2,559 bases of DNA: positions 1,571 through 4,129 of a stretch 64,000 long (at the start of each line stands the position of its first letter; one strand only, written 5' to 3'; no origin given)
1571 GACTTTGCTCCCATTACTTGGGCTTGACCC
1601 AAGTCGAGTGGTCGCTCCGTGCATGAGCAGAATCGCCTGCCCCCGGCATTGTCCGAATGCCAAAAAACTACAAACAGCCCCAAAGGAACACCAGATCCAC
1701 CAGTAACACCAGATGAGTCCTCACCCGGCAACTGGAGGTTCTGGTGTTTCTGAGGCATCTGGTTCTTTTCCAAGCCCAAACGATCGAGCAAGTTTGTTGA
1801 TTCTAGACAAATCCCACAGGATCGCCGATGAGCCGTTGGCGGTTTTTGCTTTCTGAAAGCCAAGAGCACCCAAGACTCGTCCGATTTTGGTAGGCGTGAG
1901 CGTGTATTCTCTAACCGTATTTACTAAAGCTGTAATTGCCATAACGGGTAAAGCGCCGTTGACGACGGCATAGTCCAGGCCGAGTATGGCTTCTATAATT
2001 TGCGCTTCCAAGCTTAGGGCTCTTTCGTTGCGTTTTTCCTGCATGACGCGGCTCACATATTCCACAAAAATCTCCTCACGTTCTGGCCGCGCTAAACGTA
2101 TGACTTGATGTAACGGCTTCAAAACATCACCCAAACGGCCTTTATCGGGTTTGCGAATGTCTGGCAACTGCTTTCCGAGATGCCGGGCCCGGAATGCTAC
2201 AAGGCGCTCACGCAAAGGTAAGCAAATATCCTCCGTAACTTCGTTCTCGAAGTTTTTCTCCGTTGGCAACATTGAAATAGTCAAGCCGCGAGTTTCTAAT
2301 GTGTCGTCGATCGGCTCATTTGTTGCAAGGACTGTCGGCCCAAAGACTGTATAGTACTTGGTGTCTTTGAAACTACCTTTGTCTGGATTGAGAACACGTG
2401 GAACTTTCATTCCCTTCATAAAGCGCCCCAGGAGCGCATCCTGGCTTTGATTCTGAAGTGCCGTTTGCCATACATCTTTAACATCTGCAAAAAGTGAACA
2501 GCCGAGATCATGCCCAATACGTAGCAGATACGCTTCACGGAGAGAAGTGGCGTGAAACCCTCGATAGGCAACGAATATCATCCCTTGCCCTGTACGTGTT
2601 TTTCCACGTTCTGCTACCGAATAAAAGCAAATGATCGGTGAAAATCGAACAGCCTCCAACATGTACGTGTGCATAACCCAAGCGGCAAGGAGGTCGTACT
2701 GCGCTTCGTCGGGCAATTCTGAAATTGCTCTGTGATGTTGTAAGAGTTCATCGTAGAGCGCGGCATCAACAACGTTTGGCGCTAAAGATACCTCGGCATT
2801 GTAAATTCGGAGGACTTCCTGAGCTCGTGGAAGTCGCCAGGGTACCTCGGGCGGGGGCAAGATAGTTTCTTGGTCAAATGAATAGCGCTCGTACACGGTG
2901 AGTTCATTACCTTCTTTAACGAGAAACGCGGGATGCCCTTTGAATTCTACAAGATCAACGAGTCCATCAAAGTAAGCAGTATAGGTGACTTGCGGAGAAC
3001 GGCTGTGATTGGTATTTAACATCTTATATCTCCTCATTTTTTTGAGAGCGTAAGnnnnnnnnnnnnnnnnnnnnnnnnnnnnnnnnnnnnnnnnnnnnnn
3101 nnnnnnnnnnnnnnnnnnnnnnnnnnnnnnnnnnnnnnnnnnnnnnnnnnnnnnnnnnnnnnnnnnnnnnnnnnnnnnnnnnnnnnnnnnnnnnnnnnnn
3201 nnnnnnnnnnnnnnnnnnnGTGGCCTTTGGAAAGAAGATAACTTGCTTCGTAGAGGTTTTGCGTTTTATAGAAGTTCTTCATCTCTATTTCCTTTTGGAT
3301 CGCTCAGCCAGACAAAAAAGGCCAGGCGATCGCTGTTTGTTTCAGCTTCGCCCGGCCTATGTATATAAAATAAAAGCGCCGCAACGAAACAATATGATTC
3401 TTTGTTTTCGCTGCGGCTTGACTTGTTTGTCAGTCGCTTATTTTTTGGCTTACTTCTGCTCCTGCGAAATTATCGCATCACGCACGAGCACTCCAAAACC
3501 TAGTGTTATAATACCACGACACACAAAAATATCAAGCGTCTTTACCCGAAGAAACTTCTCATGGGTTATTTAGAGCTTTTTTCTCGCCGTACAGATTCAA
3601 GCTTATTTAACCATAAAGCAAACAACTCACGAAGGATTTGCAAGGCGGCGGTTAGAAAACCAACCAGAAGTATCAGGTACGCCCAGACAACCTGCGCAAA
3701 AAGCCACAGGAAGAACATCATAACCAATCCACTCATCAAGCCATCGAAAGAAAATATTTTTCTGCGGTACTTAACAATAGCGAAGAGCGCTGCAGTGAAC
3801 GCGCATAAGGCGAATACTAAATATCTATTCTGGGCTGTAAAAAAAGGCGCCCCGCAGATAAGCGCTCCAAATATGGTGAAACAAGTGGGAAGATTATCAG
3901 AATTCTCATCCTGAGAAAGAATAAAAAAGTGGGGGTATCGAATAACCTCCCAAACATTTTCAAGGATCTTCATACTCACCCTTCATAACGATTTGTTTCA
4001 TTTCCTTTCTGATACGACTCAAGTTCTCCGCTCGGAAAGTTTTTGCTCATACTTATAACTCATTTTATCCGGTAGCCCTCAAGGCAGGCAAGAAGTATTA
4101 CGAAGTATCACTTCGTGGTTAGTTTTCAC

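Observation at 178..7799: A roughly 7.6-kb integrative island in tRNA-Ala(CGC), bounded by exact 38-bp direct repeats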

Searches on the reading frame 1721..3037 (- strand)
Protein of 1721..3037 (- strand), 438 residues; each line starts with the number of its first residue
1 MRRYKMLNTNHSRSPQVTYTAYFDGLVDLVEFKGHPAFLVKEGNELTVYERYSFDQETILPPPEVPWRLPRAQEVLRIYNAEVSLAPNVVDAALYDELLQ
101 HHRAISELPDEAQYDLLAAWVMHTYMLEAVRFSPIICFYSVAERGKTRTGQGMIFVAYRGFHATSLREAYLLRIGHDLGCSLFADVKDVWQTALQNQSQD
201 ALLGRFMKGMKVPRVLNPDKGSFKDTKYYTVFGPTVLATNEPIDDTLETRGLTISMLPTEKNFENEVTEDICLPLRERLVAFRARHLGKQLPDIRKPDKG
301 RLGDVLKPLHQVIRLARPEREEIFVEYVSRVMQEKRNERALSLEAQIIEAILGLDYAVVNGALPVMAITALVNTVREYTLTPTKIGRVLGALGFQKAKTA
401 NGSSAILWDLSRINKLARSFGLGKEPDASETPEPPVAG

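Call 7: search_protein_families(library=pfam, proteins=[window:1721-3037:-], max_evalue=0.01)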
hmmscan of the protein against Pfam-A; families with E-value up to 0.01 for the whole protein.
window:1721-3037:- (438 aa): 0 families

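Call 8: search_protein_families(library=padloc, proteins=[window:1721-3037:-], max_evalue=0.01)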
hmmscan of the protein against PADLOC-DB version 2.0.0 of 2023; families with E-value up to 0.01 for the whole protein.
window:1721-3037:- (438 aa): 0 families

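Call 9: search_protein_families(library=phrogs, proteins=[window:1721-3037:-], max_evalue=0.01)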
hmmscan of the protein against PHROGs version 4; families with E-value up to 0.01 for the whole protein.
window:1721-3037:- (438 aa): 0 families

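Call 23: search_protein_families(library=ncbifam, proteins=[window:1721-3037:-], max_evalue=0.1)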
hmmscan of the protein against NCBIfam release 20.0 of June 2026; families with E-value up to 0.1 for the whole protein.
window:1721-3037:- (438 aa): 0 families

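Call 25: find_homologous_proteins(query=window:1721-3037:-)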
Query window:1721-3037:- (438 aa): 280 proteins with E <= 0.001 among 8000 candidates; the best 120 are listed.
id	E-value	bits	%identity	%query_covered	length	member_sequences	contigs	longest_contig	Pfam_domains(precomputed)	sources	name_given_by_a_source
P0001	1.7e-289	978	100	99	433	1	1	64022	-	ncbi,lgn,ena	-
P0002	5.4e-136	472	52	93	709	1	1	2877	PF12965.14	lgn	-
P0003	5.7e-135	469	52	95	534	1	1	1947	-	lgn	-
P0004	1.1e-133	464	52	95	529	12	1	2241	-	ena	-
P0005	1.1e-130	454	52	89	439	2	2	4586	-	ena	-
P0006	9.7e-130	451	48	96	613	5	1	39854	PF13155.13,PF13662.13,PF01751.29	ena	-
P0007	9.8e-129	448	50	95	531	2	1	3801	-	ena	-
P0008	1.9e-128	447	49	97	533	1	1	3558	-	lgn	-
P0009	1.6e-127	444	47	97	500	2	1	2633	-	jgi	-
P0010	2.2e-126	440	48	94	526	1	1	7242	-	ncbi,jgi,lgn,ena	ncbi:MAG: hypothetical protein ABIK26_01155 [Candidatus Omnitrophota bacterium]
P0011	3.0e-126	440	48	96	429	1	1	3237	-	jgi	-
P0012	7.6e-126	438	50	95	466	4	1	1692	-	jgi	-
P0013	1.1e-125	438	49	97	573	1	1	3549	-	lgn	-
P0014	1.7e-125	437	48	95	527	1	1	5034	-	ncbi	-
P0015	6.2e-125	435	48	95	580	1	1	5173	-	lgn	-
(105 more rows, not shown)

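Call 46: search_solved_structures(query=window:1721-3037:-, max_evalue=1)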
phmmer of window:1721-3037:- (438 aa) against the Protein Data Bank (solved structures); distinct sequences matched with E-value up to 1: 0.

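Call 57: predict_structure(alignment_id=A2)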
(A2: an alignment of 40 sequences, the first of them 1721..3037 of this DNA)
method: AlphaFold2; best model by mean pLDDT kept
length: 438 residues; sequences in the alignment: 40
mean_pLDDT: 91.4   pTM: 0.87
mean pLDDT of the five models: 91.4, 91.0, 90.5, 87.3, 86.3
residues with pLDDT >= 90: 348; 70-90: 63; 50-70: 11; < 50: 16
segments of 3 or more residues with pLDDT < 50: 1-3, 7-10, 427-435
pLDDT, mean of each block of 10 residues (from residue 1): 46 79 95 98 96 93 96 98 96 98 95 98 97 96 87 98 93 93 96 95 94 89 88 96 88 91 91 98 97 94 95 98 96 89 94 95 97 94 96 95 95 91 58 47
secondary structure, 60 per line:
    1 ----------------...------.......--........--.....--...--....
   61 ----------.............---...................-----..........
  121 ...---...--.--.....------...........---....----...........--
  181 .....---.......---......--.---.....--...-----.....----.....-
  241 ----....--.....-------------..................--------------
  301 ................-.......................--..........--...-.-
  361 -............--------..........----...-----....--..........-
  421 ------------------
elements in order: E17-19 E26-32 E35-42 E45-49 E52-54 E57-60 H72-83 H87-105 H111-123 E135-139 H146-156 E160-163 H168-178 E181-185 H189-195 H199-204 E211-215 E226-230 E235-239 H245-248 E251-255 H269-286 H301-316 H318-340 H343-352 E362-364 H365-373 H382-391 E396-398 E404-407 H410-419

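Call 61: fold_search(model_id=the predicted structure, library=pdb)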
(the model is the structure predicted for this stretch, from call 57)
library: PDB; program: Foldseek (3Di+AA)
matches with E <= 10: 1265; with E <= 0.001: 65
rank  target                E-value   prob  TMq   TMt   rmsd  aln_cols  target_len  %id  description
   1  6k9e_C                5.0e-08  1.00  0.36  0.39  10.8       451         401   12  The A form apo structure of NrS-1 C terminal region-CTR(305-718) (released 2020-06-17)
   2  6k9e_B                7.7e-08  1.00  0.36  0.39  10.8       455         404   12  The A form apo structure of NrS-1 C terminal region-CTR(305-718) (released 2020-06-17)
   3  6k9e_A                2.2e-07  1.00  0.37  0.39  10.6       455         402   12  The A form apo structure of NrS-1 C terminal region-CTR(305-718) (released 2020-06-17)
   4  8b9d_4                3.5e-06  1.00  0.39  0.28  15.0       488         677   11  Human replisome bound by Pol Alpha (released 2023-08-09)
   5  5dgk_B                4.9e-06  1.00  0.37  0.33  10.7       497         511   11  SCCmec type IV Cch - active helicase (released 2016-08-24)
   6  8ww7_H                1.2e-05  1.00  0.42  0.24  11.2       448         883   11  Structure of AMPPNP-Form AsfvPrimPol Dodecamer (released 2025-04-30)
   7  9e2x_5                1.2e-05  1.00  0.39  0.28  14.8       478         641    9  Cryo-EM structure of yeast CMG helicase stalled at G4-containing DNA template, state 2 (released 2025-03-19)
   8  9gjw_4                1.5e-05  1.00  0.31  0.22  18.9       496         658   10  OCCM maturation intermediate stalled with an Arginine Finger mutation in Mcm2 (released 2025-03-05)
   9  9ivf_C                1.8e-05  1.00  0.42  0.32   8.7       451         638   10  Structure of Full-Length AsfvPrimPol with polyT DNA (released 2025-12-24)
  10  5dgk_A                1.8e-05  1.00  0.37  0.33  10.8       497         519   11  SCCmec type IV Cch - active helicase (released 2016-08-24)
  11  8s0e_3                1.9e-05  1.00  0.35  0.36  17.0       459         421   10  H. sapiens OCCM bound to double stranded DNA (released 2024-10-02)
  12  8q67_D                2.8e-05  1.00  0.34  0.26  12.5       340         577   12  Crystal structure of a homohexameric MCM from M. acidophilum (released 2025-03-12)
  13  8ww7_C                2.8e-05  1.00  0.41  0.23   8.5       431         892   12  Structure of AMPPNP-Form AsfvPrimPol Dodecamer (released 2025-04-30)
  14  8xgc_5                3.5e-05  1.00  0.35  0.24  16.6       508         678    9  Structure of yeast replisome associated with FACT and histone hexamer, Composite map (released 2024-02-14)
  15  8ww7_B                4.0e-05  1.00  0.39  0.22  12.5       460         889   11  Structure of AMPPNP-Form AsfvPrimPol Dodecamer (released 2025-04-30)
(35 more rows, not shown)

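Call 85: search_dna_similar(query=window:1721-3037:-, collection=phages, mode=protein, max_rows=12)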
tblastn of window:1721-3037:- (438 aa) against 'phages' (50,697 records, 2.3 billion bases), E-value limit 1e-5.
No match.

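Call 86: search_dna_similar(query=window:1721-3037:-, collection=plasmids, mode=protein, max_rows=12)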
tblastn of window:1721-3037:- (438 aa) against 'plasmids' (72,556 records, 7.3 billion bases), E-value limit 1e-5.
No match.

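Call 87: find_related_loci(query=A2, collection=viral_contigs, flank=10000)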
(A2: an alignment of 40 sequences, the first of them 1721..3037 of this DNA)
Query A2 (438 aa) in viral_contigs; peptide patterns used: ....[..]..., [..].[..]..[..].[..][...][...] (x = any residue, [..] = any of these).
70 stretches matched a pattern; 2 encode a relative of the query (tblastn E <= 1e-3); 2 distinct loci.
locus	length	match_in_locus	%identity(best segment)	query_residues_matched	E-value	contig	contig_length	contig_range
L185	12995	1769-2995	39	16-426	4e-89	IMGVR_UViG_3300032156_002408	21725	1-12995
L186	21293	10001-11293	34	13-419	1e-79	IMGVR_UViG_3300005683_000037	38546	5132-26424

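Call 90: search_protein_families(library=phrogs, proteins=[L186:1782-3341:+, L186:5650-7119:+, L186:8238-9140:+, L186:9914-11470:+, L186:15445-16317:+, L185:1-1245:-, L185:1562-3424:+, L185:3850-5238:+, L185:5786-6724:+, L185:8662-10482:+], max_evalue=0.00001)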
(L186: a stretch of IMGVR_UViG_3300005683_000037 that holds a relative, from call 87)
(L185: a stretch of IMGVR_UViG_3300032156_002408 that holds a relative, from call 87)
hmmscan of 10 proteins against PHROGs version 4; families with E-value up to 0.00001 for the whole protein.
L186:1782-3341:+ (519 aa): 0 families

L186:5650-7119:+ (489 aa): 0 families

L186:8238-9140:+ (300 aa): 6 families
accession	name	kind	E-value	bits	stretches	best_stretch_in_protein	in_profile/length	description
phrog_2649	-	lysis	1e-30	108.5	1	5-162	9-162/261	endolysin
phrog_6523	-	lysis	1e-28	101.8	1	33-127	39-134/255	endolysin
phrog_15351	-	lysis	1.3e-25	91.3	1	34-122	44-136/289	endolysin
phrog_465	-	lysis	2.7e-19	70.6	1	1-138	48-181/292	endolysin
phrog_5115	-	moron, auxiliary metabolic gene and host takeover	1.1e-17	65.2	1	33-126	38-125/283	ferredoxin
phrog_2658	-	other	2.2e-06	29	1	188-254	50-116/126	hol-like chemotaxis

L186:9914-11470:+ (518 aa): 0 families

L186:15445-16317:+ (290 aa): 3 families
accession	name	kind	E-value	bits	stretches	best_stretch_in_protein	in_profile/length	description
phrog_25593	-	unknown function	5.1e-42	145.2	2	4-142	13-156/344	-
phrog_9697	-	unknown function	4.7e-24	86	1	112-222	48-157/164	-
phrog_13752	-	unknown function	6e-13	49.9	1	151-265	3-115/131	-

L185:1-1245:- (414 aa): 6 families
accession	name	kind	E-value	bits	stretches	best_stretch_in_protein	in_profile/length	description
phrog_1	-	integration and excision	7.4e-74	251.1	1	6-386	117-466/611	integrase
phrog_216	-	integration and excision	1.2e-32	114.2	1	136-385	17-252/301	integrase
phrog_26960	-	unknown function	4.4e-13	50.7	1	3-121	9-125/146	-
phrog_7685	-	integration and excision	1.8e-11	45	1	239-372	119-238/240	integrase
phrog_23783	-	integration and excision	1.9e-09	38.7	1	6-167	8-157/162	integrase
phrog_37709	-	unknown function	1.1e-06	29.6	1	136-221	22-106/116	-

L185:1562-3424:+ (620 aa): 0 families

L185:3850-5238:+ (462 aa): 6 families
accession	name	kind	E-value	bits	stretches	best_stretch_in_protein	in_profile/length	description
phrog_64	-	head and packaging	1.2e-39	137.2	1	14-444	82-512/547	portal protein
phrog_104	-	head and packaging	1.8e-19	70.8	1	15-450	52-490/550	portal protein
phrog_156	-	head and packaging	1.5e-12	47.8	1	22-169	34-194/681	portal protein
phrog_332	-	connector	5.6e-10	39.2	1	34-277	52-335/560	head-tail adaptor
phrog_533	-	head and packaging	8.3e-09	35.5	0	333-430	381-479/495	portal protein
phrog_145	-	head and packaging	1.4e-06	28.4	1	155-283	173-321/493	portal protein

L185:5786-6724:+ (312 aa): 4 families
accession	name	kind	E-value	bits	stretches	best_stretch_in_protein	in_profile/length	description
phrog_212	-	head and packaging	2e-55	189.3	1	1-296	4-279/301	major head protein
phrog_31318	-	unknown function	7.5e-22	78.6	1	167-310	2-144/147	-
phrog_10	-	head and packaging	1.9e-06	28.1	1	16-179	373-515/752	major head protein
phrog_617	-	head and packaging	4.1e-06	27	1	8-243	347-569/626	major head protein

L185:8662-10482:+ (606 aa): 0 families

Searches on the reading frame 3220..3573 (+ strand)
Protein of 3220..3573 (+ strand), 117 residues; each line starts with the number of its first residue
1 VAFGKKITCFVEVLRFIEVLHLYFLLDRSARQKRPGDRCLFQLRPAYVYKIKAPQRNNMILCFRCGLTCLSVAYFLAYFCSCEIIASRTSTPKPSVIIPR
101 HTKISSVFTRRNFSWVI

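Call 91: search_protein_families(library=pfam, proteins=[window:3220-3573:+], max_evalue=0.1)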
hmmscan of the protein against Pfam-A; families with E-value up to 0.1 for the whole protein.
window:3220-3573:+ (117 aa): 0 families

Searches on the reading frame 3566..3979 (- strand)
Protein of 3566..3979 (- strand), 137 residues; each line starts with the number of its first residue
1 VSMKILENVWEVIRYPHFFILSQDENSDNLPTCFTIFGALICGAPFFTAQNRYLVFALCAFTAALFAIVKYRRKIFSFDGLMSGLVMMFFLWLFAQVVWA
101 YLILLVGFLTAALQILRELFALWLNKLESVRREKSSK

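Call 7: search_protein_families(library=pfam, proteins=[window:3566-3979:-], max_evalue=0.01)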
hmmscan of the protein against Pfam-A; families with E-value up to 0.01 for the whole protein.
window:3566-3979:- (137 aa): 0 families

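Call 8: search_protein_families(library=padloc, proteins=[window:3566-3979:-], max_evalue=0.01)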
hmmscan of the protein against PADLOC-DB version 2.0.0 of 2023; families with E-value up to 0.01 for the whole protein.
window:3566-3979:- (137 aa): 0 families

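Call 9: search_protein_families(library=phrogs, proteins=[window:3566-3979:-], max_evalue=0.01)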
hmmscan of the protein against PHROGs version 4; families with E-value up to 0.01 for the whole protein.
window:3566-3979:- (137 aa): 0 families

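Call 23: search_protein_families(library=ncbifam, proteins=[window:3566-3979:-], max_evalue=0.1)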
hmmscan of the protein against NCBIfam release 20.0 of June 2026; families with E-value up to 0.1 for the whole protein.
window:3566-3979:- (137 aa): 0 families
